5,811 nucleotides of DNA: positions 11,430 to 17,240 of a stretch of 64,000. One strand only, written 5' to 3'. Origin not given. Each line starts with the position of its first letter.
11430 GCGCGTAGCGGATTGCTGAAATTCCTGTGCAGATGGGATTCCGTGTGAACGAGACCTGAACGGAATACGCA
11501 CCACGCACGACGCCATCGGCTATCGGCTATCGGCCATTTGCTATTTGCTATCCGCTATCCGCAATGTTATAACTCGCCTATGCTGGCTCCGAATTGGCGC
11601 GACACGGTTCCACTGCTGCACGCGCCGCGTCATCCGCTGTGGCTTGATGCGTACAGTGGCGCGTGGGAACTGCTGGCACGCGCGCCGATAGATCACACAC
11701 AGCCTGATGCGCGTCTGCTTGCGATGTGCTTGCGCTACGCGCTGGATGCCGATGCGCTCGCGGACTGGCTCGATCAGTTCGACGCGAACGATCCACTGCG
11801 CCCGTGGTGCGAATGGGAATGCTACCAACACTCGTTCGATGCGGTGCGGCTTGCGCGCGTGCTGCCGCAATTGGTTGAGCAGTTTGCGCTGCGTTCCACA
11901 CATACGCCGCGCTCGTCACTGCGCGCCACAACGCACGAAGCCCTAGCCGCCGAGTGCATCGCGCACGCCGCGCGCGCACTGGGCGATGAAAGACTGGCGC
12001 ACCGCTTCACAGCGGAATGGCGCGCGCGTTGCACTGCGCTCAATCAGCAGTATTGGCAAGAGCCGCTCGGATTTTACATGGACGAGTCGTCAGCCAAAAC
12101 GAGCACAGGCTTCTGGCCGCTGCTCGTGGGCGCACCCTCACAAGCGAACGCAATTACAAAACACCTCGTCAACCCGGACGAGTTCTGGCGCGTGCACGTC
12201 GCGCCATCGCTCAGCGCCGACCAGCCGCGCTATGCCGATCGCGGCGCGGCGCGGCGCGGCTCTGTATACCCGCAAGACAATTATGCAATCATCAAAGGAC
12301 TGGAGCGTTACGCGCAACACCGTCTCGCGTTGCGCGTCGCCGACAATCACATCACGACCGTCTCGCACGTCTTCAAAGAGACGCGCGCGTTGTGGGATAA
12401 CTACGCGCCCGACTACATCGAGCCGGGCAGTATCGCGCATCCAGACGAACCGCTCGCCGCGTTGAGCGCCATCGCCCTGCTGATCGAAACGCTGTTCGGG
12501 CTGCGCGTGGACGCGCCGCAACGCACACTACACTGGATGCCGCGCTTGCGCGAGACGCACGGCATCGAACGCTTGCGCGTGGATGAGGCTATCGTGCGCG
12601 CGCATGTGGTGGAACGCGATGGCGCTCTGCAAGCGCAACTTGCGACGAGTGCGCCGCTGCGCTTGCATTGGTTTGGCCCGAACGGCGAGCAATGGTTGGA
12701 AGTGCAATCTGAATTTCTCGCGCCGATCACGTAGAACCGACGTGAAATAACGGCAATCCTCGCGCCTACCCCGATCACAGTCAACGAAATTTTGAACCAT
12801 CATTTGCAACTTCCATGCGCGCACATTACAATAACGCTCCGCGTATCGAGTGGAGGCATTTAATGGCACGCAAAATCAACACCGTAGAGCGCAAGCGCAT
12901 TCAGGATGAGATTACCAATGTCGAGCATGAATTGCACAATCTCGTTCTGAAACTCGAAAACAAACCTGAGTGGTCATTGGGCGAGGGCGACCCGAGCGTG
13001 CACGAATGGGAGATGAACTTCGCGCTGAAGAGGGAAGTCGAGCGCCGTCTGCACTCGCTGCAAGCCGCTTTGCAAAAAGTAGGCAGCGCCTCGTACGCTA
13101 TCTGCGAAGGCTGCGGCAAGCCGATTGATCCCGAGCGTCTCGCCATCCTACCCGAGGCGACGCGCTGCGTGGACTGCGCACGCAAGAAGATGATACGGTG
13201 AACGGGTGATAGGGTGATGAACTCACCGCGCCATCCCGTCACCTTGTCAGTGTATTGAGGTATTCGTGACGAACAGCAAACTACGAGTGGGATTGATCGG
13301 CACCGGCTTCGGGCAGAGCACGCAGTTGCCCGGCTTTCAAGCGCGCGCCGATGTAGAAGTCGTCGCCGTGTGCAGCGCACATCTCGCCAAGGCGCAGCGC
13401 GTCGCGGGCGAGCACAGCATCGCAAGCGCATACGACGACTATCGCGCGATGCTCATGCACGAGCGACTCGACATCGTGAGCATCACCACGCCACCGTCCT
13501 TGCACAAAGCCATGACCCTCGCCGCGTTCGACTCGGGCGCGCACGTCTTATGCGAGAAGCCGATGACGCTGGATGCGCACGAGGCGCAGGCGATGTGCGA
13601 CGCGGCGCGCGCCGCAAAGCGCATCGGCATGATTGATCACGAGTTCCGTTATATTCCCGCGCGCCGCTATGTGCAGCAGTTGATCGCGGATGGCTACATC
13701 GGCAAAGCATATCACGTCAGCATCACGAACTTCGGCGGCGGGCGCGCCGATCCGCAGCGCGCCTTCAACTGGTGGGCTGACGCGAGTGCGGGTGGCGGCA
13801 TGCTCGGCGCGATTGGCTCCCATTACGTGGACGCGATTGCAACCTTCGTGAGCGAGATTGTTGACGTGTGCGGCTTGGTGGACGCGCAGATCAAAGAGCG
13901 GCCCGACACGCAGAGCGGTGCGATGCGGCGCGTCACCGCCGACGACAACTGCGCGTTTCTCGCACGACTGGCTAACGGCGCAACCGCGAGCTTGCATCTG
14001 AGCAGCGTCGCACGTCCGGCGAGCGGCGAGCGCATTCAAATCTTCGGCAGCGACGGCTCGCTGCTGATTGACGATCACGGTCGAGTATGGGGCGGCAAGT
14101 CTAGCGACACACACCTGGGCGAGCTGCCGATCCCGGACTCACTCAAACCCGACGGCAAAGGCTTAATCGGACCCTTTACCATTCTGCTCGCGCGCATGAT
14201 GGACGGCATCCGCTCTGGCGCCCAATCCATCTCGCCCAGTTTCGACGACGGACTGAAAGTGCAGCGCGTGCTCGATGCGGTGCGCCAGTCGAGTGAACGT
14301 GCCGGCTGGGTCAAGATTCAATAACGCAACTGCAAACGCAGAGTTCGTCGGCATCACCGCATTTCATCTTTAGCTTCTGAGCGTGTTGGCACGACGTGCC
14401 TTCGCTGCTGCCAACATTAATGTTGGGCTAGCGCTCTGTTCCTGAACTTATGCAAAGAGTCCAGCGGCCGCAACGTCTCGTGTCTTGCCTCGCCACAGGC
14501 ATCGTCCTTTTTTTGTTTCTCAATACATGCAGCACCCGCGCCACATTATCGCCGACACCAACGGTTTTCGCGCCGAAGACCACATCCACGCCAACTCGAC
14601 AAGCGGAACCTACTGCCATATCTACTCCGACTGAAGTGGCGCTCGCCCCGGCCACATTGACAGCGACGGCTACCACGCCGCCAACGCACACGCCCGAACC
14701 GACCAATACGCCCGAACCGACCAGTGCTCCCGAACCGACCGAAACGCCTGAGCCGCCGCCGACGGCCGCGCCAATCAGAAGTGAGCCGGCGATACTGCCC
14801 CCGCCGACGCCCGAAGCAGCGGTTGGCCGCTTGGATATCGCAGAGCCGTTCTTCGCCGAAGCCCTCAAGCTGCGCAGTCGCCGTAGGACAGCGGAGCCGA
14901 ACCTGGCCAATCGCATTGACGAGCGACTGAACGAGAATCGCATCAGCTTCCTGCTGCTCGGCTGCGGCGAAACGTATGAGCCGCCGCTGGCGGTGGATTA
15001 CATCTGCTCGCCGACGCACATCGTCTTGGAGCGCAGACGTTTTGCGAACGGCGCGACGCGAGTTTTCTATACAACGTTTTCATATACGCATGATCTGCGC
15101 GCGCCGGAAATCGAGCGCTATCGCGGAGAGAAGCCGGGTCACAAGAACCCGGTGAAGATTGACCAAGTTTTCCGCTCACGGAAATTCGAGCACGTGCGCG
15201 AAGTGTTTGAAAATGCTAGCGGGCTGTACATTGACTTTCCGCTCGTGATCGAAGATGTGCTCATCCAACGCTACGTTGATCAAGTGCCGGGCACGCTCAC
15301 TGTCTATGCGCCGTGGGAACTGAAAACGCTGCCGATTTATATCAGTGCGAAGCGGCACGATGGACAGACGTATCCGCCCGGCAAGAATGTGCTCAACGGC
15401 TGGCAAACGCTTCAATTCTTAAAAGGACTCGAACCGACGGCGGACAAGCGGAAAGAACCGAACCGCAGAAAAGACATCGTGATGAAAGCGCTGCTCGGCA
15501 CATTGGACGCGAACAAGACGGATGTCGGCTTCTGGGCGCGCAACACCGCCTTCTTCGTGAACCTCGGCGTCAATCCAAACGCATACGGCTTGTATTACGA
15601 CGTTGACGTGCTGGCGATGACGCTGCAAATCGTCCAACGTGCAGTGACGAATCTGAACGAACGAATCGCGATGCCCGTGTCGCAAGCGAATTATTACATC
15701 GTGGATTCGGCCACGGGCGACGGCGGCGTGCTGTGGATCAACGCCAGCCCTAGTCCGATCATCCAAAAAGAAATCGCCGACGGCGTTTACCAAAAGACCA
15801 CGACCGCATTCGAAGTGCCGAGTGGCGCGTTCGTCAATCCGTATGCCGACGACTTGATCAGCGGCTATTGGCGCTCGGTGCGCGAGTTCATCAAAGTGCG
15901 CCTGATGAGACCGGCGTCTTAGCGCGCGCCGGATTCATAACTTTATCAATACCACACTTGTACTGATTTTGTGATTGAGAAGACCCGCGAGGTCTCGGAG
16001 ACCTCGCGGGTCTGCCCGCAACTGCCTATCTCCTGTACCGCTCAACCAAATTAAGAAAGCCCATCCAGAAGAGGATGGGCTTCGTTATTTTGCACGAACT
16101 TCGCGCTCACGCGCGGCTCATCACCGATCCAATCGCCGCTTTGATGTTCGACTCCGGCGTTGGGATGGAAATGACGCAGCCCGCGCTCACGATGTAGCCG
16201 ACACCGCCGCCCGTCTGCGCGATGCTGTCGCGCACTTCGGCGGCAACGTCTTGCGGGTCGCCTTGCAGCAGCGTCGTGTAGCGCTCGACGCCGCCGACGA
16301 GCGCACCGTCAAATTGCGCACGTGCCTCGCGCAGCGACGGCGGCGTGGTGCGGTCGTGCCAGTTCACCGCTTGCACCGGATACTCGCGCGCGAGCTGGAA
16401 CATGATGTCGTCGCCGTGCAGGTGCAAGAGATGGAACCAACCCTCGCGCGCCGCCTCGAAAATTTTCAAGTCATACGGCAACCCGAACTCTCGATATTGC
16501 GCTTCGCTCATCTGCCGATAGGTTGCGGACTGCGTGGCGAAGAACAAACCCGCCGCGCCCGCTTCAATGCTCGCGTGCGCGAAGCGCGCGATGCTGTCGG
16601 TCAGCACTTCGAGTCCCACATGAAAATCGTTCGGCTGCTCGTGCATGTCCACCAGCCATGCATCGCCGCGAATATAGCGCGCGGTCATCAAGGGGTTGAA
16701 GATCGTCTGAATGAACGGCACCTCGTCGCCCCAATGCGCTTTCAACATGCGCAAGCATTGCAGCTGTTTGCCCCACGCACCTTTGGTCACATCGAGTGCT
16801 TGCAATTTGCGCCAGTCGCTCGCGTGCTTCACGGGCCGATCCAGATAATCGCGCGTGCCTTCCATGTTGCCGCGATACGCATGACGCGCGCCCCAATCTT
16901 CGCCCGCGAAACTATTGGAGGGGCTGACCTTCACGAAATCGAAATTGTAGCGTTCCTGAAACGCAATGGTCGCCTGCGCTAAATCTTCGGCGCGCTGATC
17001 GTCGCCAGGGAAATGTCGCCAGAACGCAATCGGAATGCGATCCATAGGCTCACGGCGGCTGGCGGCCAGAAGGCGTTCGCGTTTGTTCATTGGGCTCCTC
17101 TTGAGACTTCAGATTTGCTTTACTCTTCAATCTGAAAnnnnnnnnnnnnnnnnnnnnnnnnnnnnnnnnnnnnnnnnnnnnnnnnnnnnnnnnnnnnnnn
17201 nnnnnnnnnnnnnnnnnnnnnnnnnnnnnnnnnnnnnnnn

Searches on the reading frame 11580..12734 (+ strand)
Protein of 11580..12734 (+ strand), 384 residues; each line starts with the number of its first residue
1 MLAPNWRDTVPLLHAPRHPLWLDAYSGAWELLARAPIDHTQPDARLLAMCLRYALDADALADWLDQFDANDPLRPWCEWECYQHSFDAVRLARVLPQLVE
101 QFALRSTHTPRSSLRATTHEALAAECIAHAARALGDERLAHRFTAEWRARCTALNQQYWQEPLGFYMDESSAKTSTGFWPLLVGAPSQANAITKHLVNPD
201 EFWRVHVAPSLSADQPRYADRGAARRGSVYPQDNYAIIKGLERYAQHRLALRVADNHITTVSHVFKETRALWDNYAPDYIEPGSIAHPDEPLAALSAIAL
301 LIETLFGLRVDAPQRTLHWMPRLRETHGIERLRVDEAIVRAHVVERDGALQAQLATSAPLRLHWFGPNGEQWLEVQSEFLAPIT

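Call 78: search_protein_families(library=pfam, proteins=[window:11580-12734:+], max_evalue=0.00001)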
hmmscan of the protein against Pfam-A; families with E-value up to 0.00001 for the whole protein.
window:11580-12734:+ (384 aa): 2 families
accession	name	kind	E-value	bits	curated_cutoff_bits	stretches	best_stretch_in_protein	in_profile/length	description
PF22422.2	MGH1-like_GH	-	6.8e-14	52.6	27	1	122-277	181-342/356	Mannosylglycerate hydrolase MGH1-like glycoside hydrolase domain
PF01204.24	Trehalase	-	3e-07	30.1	21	1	125-275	318-476/512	Trehalase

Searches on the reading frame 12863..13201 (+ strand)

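Call 79: search_protein_families(library=pfam, proteins=[window:12863-13201:+], max_evalue=0.00001)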
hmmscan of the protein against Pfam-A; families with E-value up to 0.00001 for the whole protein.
window:12863-13201:+ (112 aa): 1 family
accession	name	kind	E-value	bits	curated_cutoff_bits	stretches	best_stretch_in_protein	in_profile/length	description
PF01258.23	zf-dskA_traR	-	1.9e-12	47.4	24.9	1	77-108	2-33/36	Prokaryotic dksA/traR C4-type zinc finger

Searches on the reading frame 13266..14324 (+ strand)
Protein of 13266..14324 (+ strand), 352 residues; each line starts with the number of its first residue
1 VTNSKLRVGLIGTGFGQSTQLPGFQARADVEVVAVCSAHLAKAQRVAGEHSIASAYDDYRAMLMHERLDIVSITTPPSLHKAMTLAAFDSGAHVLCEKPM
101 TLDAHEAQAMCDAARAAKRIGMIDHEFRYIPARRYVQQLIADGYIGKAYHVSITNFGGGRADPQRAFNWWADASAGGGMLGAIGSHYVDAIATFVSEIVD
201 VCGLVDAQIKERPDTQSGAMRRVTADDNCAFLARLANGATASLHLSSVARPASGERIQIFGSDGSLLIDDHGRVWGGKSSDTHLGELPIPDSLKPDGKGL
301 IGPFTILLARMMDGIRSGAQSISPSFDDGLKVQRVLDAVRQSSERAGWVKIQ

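Call 79: search_protein_families(library=pfam, proteins=[window:13266-14324:+], max_evalue=0.00001)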
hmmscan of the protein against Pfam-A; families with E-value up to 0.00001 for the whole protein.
window:13266-14324:+ (352 aa): 4 families
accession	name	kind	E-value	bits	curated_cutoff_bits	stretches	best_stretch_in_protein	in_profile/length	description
PF01408.29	GFO_IDH_MocA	-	8.4e-28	97.9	24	1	6-124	1-119/120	Oxidoreductase family, NAD-binding Rossmann fold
PF22725.1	GFO_IDH_MocA_C3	-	2.4e-24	86.1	27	1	134-266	2-123/124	GFO/IDH/MocA C-terminal domain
PF02894.22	GFO_IDH_MocA_C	-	6e-15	56.1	22.9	1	138-351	2-218/218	Oxidoreductase family, C-terminal alpha/beta domain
PF22685.1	Gal80p_C-like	-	6.4e-08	33.4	29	1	133-268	3-150/152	Gal80p, C-terminal domain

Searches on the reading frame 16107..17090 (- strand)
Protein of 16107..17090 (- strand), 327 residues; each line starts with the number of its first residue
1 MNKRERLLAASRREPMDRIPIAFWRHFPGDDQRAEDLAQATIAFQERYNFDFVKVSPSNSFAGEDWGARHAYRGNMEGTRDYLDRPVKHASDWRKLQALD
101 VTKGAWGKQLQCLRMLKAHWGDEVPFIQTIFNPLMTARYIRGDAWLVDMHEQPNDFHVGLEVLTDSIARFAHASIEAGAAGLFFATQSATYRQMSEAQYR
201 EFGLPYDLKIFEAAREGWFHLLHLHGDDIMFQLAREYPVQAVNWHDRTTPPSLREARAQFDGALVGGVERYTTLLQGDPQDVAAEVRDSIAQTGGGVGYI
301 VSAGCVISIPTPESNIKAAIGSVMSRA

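Call 79: search_protein_families(library=pfam, proteins=[window:16107-17090:-], max_evalue=0.00001)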
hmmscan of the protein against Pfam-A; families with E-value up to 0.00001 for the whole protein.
window:16107-17090:- (327 aa): 1 family
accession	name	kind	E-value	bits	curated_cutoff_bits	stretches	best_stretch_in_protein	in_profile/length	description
PF01208.23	URO-D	-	5.5e-37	128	23.9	1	3-323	2-343/346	Uroporphyrinogen decarboxylase (URO-D)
